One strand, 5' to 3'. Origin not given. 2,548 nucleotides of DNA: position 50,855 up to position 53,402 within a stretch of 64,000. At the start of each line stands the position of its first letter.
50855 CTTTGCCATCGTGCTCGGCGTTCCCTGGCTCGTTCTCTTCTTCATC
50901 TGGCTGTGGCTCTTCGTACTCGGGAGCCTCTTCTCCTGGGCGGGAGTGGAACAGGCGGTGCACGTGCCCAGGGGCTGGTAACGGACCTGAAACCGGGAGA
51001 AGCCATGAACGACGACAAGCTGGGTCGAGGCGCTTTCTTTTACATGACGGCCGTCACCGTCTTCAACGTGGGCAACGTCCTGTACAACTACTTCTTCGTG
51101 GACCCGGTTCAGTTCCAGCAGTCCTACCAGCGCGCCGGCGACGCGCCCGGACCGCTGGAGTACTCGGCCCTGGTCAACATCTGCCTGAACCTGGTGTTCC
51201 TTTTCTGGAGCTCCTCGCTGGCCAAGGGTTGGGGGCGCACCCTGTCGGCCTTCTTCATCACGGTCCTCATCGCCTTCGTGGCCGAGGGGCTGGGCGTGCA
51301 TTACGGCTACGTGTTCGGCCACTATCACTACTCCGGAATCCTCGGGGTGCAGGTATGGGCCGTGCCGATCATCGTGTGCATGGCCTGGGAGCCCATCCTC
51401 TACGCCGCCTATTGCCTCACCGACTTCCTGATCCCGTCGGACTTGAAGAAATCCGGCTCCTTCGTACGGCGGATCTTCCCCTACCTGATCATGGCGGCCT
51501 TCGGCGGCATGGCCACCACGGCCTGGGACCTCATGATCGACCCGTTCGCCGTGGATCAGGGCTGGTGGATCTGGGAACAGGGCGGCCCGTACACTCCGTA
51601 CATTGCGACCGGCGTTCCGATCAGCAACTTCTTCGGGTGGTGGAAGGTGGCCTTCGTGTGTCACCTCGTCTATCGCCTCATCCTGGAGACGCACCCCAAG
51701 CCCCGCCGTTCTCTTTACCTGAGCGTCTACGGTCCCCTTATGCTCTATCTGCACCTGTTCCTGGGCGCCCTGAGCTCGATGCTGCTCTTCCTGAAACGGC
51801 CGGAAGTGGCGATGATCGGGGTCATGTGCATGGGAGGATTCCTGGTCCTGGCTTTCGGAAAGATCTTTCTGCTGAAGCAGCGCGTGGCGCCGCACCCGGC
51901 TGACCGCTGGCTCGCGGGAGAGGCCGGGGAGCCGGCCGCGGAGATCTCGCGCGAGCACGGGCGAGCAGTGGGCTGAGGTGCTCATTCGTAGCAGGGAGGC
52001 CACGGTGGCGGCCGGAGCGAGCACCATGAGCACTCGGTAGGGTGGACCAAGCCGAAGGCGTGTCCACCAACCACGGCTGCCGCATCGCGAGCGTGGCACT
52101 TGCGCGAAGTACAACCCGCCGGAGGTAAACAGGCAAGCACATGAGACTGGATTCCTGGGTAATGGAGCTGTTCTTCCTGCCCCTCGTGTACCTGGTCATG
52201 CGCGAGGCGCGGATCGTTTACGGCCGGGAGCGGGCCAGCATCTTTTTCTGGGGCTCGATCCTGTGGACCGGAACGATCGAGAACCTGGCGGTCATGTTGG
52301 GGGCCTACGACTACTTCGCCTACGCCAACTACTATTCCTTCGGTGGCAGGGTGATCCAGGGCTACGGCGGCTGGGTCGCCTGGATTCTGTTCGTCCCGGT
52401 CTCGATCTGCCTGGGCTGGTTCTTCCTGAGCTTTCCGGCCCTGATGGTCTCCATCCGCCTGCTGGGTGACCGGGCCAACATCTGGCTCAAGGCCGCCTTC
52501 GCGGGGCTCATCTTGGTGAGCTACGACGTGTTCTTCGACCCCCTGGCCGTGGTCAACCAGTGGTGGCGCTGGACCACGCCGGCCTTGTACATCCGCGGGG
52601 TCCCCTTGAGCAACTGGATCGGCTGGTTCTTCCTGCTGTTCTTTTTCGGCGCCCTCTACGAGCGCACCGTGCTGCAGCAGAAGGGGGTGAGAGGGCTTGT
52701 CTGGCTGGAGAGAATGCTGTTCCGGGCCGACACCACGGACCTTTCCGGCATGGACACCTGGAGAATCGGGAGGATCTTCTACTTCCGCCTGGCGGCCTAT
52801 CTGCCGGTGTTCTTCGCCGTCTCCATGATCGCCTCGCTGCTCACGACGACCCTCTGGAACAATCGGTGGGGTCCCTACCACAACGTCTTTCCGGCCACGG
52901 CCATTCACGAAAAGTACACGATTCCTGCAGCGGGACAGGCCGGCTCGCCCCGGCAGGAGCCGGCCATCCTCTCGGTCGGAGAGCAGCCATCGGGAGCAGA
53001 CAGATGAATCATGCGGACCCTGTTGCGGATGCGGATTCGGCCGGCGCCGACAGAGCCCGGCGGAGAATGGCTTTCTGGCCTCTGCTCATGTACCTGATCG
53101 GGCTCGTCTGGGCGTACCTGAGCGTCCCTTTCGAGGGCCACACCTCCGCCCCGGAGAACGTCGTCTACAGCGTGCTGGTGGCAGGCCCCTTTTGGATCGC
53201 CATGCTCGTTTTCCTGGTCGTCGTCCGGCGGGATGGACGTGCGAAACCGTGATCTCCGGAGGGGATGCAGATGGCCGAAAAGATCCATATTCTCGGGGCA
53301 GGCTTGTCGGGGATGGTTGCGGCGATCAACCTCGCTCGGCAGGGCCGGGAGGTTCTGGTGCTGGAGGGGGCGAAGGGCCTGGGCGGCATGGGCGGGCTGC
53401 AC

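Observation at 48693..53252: Tandem quartet of DUF422-like paralogs with two interleaved micro-membrane ORFs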

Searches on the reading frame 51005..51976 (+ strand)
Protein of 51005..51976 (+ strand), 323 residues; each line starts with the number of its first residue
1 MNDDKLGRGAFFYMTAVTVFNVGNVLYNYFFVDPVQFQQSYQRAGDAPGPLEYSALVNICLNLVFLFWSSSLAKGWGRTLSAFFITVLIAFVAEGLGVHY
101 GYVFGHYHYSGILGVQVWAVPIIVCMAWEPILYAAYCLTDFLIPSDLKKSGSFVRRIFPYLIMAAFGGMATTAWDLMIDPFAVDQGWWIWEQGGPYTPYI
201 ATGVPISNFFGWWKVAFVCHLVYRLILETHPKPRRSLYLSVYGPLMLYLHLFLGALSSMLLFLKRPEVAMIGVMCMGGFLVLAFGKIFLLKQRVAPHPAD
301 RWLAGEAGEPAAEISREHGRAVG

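Call 7: search_protein_families(library=pfam, proteins=[window:51005-51976:+], max_evalue=0.01)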
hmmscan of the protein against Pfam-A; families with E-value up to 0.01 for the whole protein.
window:51005-51976:+ (323 aa): 1 family
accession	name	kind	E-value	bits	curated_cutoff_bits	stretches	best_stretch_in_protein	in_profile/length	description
PF04240.17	Caroten_synth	-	2.4e-30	106.5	25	1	62-276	9-206/209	Carotenoid biosynthesis protein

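Call 10: find_encoding_contigs(protein=window:51005-51976:+, flank=10000, max_places=6)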
Protein window:51005-51976:+ (323 aa): no gene with exactly this product is on record in the collection.

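Call 11: search_protein_families(library=ncbifam, proteins=[window:51005-51976:+], max_evalue=0.01)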
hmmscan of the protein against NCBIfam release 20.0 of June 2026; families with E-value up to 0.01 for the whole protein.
window:51005-51976:+ (323 aa): 3 families
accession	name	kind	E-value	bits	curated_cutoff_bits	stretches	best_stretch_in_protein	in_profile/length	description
TIGR03460.1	crt_membr_arch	equivalog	6.9e-17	62.1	154.7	1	72-281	56-243/248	bisanhydrobacterioruberin hydratase CruF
NF045693.1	GCarotHydoxCruF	equivalog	3.1e-12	46.4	400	1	59-253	59-246/310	gamma-carotene 1'-hydroxylase CruF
NF041333.1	CruF_Halo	equivalog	9e-12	45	300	1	79-227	74-208/268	bisanhydrobacterioruberin hydratase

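Call 27: find_homologous_proteins(query=window:51005-51976:+)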
Query window:51005-51976:+ (323 aa): 65 proteins with E <= 0.001 among 2086 candidates.
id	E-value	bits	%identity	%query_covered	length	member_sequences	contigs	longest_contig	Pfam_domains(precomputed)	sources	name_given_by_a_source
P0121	2.9e-220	749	100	100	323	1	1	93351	PF04240.18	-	-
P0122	1.6e-172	592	81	96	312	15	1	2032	PF04240.18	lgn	-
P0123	1.7e-164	565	79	95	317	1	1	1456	PF04240.18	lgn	-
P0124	2.0e-144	499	70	97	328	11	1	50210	PF04240.18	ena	-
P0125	4.2e-137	475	67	97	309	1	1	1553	PF04240.18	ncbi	-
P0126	4.3e-135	469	67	95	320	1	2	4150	PF04240.18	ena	-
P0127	1.2e-133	464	66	94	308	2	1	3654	PF04240.18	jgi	-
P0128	3.3e-133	462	64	95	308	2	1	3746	PF04240.18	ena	-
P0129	3.6e-133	462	66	94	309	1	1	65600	PF04240.18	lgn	-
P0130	2.1e-132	460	65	94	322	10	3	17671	PF04240.18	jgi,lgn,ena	-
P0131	3.2e-129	449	64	96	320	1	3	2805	PF04240.18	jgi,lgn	-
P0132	1.7e-128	447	64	95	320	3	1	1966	PF04240.18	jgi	-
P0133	2.7e-118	413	59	95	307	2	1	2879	PF04240.18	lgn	-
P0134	1.8e-110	388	60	89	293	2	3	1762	PF04240.18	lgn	-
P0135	2.6e-107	377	56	98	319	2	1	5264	PF04240.18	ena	-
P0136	1.6e-106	375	58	89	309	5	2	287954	PF04240.18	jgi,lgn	-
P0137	2.6e-101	357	53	96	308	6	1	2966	PF04240.18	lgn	-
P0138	8.8e-98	346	51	96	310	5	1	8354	PF04240.18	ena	-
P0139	1.2e-95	339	52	96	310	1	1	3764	PF04240.18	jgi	jgi:uncharacterized membrane protein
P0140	2.7e-85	305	49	95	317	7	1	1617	PF04240.18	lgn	-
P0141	2.1e-84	302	49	90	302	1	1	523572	PF04240.18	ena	-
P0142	5.1e-84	301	49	95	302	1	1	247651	PF04240.18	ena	-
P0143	2.1e-78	282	43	91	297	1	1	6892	PF04240.18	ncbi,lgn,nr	ncbi:MAG: carotenoid biosynthesis protein [Deltaproteobacteria bacterium]|nr:carotenoid biosynthesis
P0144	9.7e-78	280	46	90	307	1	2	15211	PF04240.18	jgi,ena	-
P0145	2.5e-77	279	46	91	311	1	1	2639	PF04240.18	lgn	-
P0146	2.4e-76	275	53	72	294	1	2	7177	PF04240.18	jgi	jgi:uncharacterized membrane protein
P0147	5.6e-76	274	46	91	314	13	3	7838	PF04240.18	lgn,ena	-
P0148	5.6e-76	274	45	91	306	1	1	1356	PF04240.18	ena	-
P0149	7.5e-75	270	52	70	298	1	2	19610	PF04240.18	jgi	jgi:putative membrane protein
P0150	1.2e-73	266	45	89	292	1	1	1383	PF04240.18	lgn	-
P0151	2.6e-73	265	45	91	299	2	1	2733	PF04240.18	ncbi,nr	ncbi:MAG: carotenoid biosynthesis protein [Thermodesulfobacteriota bacterium]|nr:carotenoid biosynth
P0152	1.1e-71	260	42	91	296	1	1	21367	PF04240.18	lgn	-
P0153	1.6e-71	259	43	93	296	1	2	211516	PF04240.18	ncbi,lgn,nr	ncbi:MAG: carotenoid biosynthesis protein [Anaerolineae bacterium]|nr:carotenoid biosynthesis protei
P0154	2.5e-71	259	45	87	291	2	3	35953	PF04240.18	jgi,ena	jgi:uncharacterized membrane protein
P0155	3.1e-71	259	55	66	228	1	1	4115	PF04240.18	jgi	jgi:putative membrane protein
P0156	3.8e-71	258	42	98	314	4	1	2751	PF04240.18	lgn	-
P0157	2.8e-70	255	43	95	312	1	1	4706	PF04240.18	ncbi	-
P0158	2.2e-69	252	41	95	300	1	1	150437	PF04240.18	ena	-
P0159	6.7e-68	248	44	89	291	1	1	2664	PF04240.18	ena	-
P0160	1.1e-66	244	42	93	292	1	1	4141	PF04240.18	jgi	-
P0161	1.2e-66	243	44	89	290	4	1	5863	PF04240.18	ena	-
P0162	8.1e-66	241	44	89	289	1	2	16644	PF04240.18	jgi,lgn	-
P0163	3.3e-65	239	50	70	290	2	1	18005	PF04240.18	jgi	jgi:uncharacterized membrane protein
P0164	3.6e-65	239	45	93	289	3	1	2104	PF04240.18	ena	-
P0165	5.8e-65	238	45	91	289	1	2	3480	PF04240.18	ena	-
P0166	6.7e-65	238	44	91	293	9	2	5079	PF04240.18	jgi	jgi:uncharacterized membrane protein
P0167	2.5e-64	236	45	91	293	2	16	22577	PF04240.18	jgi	jgi:uncharacterized membrane protein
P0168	3.0e-64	236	43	89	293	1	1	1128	PF04240.18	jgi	jgi:uncharacterized membrane protein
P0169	6.6e-64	234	43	91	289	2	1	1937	PF04240.18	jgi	jgi:uncharacterized membrane protein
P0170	2.1e-63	233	44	91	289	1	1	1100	PF04240.18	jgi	jgi:putative membrane protein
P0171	5.5e-62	228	49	69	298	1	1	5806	PF04240.18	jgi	jgi:putative membrane protein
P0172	6.2e-62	228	40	91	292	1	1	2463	PF04240.18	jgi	jgi:uncharacterized membrane protein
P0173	6.3e-62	228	53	67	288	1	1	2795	PF04240.18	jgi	jgi:uncharacterized membrane protein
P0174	7.6e-62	228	43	89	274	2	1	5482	PF04240.18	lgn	-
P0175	9.4e-62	227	42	89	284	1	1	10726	PF04240.18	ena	-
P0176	1.5e-59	220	43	86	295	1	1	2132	PF04240.18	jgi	jgi:uncharacterized membrane protein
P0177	2.3e-59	220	52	68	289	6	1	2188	PF04240.18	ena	-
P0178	6.0e-59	218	50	68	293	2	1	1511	PF04240.18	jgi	jgi:uncharacterized membrane protein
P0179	3.5e-57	212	55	53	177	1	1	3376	PF04240.18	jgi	jgi:hypothetical protein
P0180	9.4e-55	204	46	70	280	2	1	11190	PF04240.18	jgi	-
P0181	1.1e-54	204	46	70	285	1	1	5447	PF04240.18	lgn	-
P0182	7.3e-53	198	42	74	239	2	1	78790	PF04240.18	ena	-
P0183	1.1e-50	191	43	71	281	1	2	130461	PF04240.18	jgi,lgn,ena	jgi:uncharacterized membrane protein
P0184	7.9e-42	162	40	67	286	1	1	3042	PF04240.18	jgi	jgi:uncharacterized membrane protein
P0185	1.5e-30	125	46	39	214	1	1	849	PF01855.25,PF04240.18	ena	-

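Call 28: find_encoding_contigs(protein=P0153, flank=10000, max_places=2)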
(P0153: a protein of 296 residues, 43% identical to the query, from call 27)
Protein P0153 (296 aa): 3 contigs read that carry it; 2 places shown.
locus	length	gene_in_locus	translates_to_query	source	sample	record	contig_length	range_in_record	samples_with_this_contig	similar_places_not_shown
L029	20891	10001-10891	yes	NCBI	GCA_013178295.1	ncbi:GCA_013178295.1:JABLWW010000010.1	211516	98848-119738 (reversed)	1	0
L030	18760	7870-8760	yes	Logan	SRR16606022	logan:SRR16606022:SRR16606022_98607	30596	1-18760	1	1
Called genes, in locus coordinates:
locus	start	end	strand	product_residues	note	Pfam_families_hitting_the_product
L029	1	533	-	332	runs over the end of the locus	PF00106:adh_short (weak), PF01073:3Beta_HSD, PF01370:Epimerase, PF02719:Polysacc_synt_2, PF04321:RmlD_sub_bind, PF05368:NmrA, PF16363:GDP_Man_Dehyd, PF13460:NAD_binding_10, +1 more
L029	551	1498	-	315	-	PF08241:Methyltransf_11, PF13649:Methyltransf_25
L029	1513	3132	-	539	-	PF05159:Capsule_synth (weak)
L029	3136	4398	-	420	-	PF00005:ABC_tran, PF13304:AAA_21 (faint), PF14524:Wzt_C (weak)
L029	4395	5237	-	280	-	PF01061:ABC2_membrane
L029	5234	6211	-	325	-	PF04321:RmlD_sub_bind (weak), PF01073:3Beta_HSD (faint), PF01370:Epimerase, PF02719:Polysacc_synt_2 (faint), PF16363:GDP_Man_Dehyd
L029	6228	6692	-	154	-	PF01047:MarR (faint), PF12802:MarR_2 (weak), PF13412:HTH_24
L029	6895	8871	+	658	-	PF13229:Beta_helix (weak), PF01476:LysM (faint)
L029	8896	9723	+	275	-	-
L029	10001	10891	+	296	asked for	PF04240:Caroten_synth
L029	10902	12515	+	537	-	PF12838:Fer4_7, PF13187:Fer4_9, PF13237:Fer4_10 (weak), PF00890:FAD_binding_2, PF01266:DAO, PF01593:Amino_oxidase, PF12831:FAD_oxidored, PF13450:NAD_binding_8, +7 more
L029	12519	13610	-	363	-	PF01168:Ala_racemase_N, PF14031:D-ser_dehydrat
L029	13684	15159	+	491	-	PF00370:FGGY_N, PF02782:FGGY_C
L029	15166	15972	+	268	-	PF00702:Hydrolase, PF13344:Hydrolase_6, PF13419:HAD_2 (faint), PF13242:Hydrolase_like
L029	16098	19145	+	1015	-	PF13426:PAS_9 (weak), PF00989:PAS, PF08448:PAS_4, PF13426:PAS_9, PF00512:HisKA, PF02518:HATPase_c, PF00072:Response_reg, PF01627:Hpt, +3 more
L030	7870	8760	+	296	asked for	PF04240:Caroten_synth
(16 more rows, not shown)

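Call 29: find_encoding_contigs(protein=P0136, flank=10000, max_places=2)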
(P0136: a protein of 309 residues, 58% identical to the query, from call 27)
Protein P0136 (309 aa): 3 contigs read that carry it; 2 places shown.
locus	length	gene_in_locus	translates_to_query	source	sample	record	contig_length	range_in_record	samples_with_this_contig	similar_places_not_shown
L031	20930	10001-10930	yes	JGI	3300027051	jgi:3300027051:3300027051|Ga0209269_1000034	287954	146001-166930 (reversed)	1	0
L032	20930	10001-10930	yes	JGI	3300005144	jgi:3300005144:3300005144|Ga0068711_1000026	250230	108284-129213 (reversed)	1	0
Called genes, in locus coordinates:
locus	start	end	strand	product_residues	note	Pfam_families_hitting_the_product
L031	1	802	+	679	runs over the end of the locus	PF00041:fn3 (faint)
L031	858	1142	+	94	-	-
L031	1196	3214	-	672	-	PF00501:AMP-binding, PF13193:AMP-binding_C, PF07238:PilZ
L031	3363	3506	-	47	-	-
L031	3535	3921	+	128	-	PF01502:PRA-CH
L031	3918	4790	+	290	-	PF01634:HisG, PF08029:HisG_C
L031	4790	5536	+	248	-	PF00557:Peptidase_M24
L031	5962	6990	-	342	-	PF04909:Amidohydro_2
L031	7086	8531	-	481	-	PF00724:Oxidored_FMN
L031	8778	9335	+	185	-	PF00440:TetR_N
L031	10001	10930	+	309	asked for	PF04240:Caroten_synth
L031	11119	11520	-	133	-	-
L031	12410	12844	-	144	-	-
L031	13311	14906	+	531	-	PF00501:AMP-binding, PF13193:AMP-binding_C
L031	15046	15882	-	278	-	PF12837:Fer4_6 (faint)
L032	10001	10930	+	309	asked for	PF04240:Caroten_synth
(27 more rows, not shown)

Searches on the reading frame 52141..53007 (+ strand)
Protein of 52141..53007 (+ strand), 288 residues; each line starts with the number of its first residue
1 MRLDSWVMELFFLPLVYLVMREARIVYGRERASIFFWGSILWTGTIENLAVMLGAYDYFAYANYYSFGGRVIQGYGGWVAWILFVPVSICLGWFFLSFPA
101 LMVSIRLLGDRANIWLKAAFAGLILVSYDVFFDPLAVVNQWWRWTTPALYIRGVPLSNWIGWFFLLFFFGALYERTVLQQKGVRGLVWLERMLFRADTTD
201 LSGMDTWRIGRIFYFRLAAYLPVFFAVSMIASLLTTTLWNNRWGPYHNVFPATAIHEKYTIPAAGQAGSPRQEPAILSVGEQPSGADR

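Call 7: search_protein_families(library=pfam, proteins=[window:52141-53007:+], max_evalue=0.01)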
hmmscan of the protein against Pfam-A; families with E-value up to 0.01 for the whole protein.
window:52141-53007:+ (288 aa): 1 family
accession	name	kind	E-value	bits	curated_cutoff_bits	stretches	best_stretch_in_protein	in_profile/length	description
PF04240.17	Caroten_synth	-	1.5e-12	48.3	25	1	26-175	20-158/209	Carotenoid biosynthesis protein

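Call 11: search_protein_families(library=ncbifam, proteins=[window:52141-53007:+], max_evalue=0.01)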
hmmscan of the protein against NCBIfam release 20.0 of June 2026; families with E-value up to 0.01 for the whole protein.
window:52141-53007:+ (288 aa): 1 family
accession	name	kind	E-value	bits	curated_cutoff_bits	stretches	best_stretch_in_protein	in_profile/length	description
TIGR03460.1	crt_membr_arch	equivalog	1.7e-12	47.8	154.7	1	11-165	42-181/248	bisanhydrobacterioruberin hydratase CruF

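Call 51: find_homologous_proteins(query=window:52141-53007:+)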
Query window:52141-53007:+ (288 aa): 79 proteins with E <= 0.001 among 1943 candidates.
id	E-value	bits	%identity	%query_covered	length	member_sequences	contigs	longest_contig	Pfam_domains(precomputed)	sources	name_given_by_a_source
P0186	5.7e-192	655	100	100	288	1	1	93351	PF04240.18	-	-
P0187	2.7e-151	521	77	100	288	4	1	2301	PF04240.18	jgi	-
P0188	1.3e-140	486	72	100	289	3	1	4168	PF04240.18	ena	-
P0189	1.2e-137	477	73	94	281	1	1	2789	PF04240.18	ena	-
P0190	1.9e-134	466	74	90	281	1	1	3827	PF04240.18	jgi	jgi:hypothetical protein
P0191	1.6e-125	437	74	89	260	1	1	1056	PF04240.18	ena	-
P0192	5.7e-116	405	59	100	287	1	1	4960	PF04240.18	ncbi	-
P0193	5.0e-113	396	60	98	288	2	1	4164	PF04240.18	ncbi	-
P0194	1.1e-112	395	65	94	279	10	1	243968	PF04240.18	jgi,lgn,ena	-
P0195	5.8e-112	392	60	100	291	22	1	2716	PF04240.18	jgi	jgi:hypothetical protein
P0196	3.3e-111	390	59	98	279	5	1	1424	PF04240.18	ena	-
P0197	1.5e-109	384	59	98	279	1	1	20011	PF04240.18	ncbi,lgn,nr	ncbi:MAG: carotenoid biosynthesis protein [Deltaproteobacteria bacterium]|nr:carotenoid biosynthesis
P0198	6.0e-109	382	57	98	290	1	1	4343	PF04240.18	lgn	-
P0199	1.7e-107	378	62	92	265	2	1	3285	PF04240.18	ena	-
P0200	1.2e-106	375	55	100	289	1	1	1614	PF04240.18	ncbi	-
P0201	1.9e-106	374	60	92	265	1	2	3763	PF04240.18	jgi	jgi:uncharacterized membrane protein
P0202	7.9e-106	372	63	89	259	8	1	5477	PF04240.18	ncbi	-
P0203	5.3e-105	369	63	91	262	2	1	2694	PF04240.18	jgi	jgi:hypothetical protein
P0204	1.3e-104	368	59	95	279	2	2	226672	PF04240.18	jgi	jgi:uncharacterized membrane protein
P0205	1.5e-104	368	63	89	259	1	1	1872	PF04240.18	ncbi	-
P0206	7.7e-104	366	59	92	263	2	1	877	PF04240.18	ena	-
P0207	8.8e-103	362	60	91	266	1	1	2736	PF04240.18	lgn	-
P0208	3.0e-102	360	61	89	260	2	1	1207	PF04240.18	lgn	-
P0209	5.9e-102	359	60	89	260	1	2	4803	PF04240.18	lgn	-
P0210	9.3e-102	359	61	89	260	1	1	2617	PF04240.18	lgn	-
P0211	1.2e-101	358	59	89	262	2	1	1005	PF04240.18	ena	-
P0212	2.0e-101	358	62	87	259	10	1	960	PF04240.18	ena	-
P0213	3.5e-101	357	58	92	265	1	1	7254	PF04240.18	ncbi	-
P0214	4.7e-101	356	62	87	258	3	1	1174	PF04240.18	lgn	-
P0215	6.0e-101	356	61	87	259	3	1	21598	PF04240.18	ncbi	-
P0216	2.6e-100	354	55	95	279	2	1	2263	PF04240.18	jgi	jgi:hypothetical protein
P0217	2.8e-100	354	58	89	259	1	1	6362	PF04240.18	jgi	jgi:Carotenoid biosynthesis protein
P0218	4.6e-100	353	59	89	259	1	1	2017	PF04240.18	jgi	-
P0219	1.5e-99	351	59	88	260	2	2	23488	PF04240.18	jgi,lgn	jgi:hypothetical protein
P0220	1.9e-99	351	60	91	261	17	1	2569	PF04240.18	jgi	jgi:hypothetical protein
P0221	2.2e-99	351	60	91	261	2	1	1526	PF04240.18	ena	-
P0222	6.2e-99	349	60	89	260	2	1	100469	PF04240.18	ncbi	-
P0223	6.3e-99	349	60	88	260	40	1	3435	PF04240.18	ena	-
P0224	2.2e-98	348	59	87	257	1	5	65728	PF04240.18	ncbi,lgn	-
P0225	2.3e-98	348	57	92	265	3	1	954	PF04240.18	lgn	-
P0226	7.7e-98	346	58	87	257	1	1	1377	PF04240.18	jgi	jgi:uncharacterized membrane protein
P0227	2.1e-97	344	57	88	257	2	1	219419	PF04240.18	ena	-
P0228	2.5e-97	344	58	87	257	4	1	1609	PF04240.18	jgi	jgi:uncharacterized membrane protein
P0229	6.0e-97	343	58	91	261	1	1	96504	PF04240.18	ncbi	ncbi:MAG: carotenoid biosynthesis protein [bacterium]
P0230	1.2e-96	342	57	89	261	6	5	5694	PF04240.18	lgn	-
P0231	1.2e-96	342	59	87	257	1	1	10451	PF04240.18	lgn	-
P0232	1.3e-96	342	60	88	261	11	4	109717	PF04240.18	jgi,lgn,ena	-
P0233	1.7e-96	341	55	91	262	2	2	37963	PF04240.18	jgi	-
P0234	1.8e-96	341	57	92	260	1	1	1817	PF04240.18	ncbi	-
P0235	2.1e-96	341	56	90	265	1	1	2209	PF04240.18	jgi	jgi:hypothetical protein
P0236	7.8e-96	339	60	87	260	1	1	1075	PF04240.18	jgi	jgi:hypothetical protein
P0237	1.9e-95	338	58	87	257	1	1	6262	PF04240.18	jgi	jgi:uncharacterized membrane protein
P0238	6.8e-95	336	57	87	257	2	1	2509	PF04240.18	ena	-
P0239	6.5e-94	333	57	88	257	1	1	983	PF04240.18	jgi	jgi:hypothetical protein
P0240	6.6e-93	330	57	87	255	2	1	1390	PF04240.18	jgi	jgi:hypothetical protein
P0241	1.4e-92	329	56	91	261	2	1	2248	PF04240.18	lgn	-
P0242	5.2e-92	327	57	87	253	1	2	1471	PF04240.18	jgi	jgi:uncharacterized membrane protein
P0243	5.5e-88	313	54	90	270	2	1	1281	PF04240.18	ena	-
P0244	9.0e-88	313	60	79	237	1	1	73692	PF04240.18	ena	-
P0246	2.1e-84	302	48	94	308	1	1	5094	PF04240.18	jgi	jgi:hypothetical protein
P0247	2.3e-84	302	48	94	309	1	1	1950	PF04240.18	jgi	jgi:uncharacterized membrane protein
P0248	5.1e-82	294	46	94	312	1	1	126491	PF04240.18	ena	-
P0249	2.8e-80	288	51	88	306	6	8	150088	PF04240.18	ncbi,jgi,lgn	-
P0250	4.3e-79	284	50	88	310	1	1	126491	PF04240.18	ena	-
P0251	6.3e-79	284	45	98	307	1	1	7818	PF04240.18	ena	-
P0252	1.6e-77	279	47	88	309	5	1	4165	PF04240.18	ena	-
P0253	1.1e-76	276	65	63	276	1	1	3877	PF04240.18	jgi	jgi:hypothetical protein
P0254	2.2e-76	275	47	89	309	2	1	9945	PF04240.18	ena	-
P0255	8.4e-76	273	64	66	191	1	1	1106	PF04240.18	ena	-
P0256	4.0e-74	268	45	94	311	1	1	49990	PF04240.18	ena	-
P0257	2.6e-73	265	46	88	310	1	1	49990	PF04240.18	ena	-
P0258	1.1e-72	263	44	94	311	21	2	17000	PF04240.18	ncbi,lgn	-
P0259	2.9e-72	262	47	89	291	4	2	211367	PF04240.18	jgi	jgi:hypothetical protein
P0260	3.3e-70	255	60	64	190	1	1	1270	PF04240.18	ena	-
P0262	1.4e-55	207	60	53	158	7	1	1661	PF04240.18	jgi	jgi:hypothetical protein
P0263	7.6e-17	80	31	60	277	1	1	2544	PF04240.18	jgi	-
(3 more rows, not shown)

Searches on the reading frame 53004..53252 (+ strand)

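Call 7: search_protein_families(library=pfam, proteins=[window:53004-53252:+], max_evalue=0.01)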
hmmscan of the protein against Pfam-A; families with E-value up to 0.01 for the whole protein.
window:53004-53252:+ (82 aa): 2 families
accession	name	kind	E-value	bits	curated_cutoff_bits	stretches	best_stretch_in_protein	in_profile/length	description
PF16995.10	tRNA-synt_2_TM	-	0.0013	19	26.8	1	13-77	62-124/215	Transmembrane region of lysyl-tRNA synthetase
PF20154.4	LNT_N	-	0.0016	19.1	27.1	1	14-76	34-95/159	Apolipoprotein N-acyltransferase N-terminal domain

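Call 11: search_protein_families(library=ncbifam, proteins=[window:53004-53252:+], max_evalue=0.01)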
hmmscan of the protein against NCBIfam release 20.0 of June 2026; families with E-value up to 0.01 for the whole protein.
window:53004-53252:+ (82 aa): 0 families

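Call 23: search_protein_families(library=pfam, proteins=[window:53004-53252:+], max_evalue=10)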
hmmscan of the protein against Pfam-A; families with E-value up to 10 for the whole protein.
window:53004-53252:+ (82 aa): 2 families
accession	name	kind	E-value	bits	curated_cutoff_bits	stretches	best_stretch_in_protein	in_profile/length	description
PF16995.10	tRNA-synt_2_TM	-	0.0013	19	26.8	1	13-77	62-124/215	Transmembrane region of lysyl-tRNA synthetase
PF20154.4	LNT_N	-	0.0016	19.1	27.1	1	14-76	34-95/159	Apolipoprotein N-acyltransferase N-terminal domain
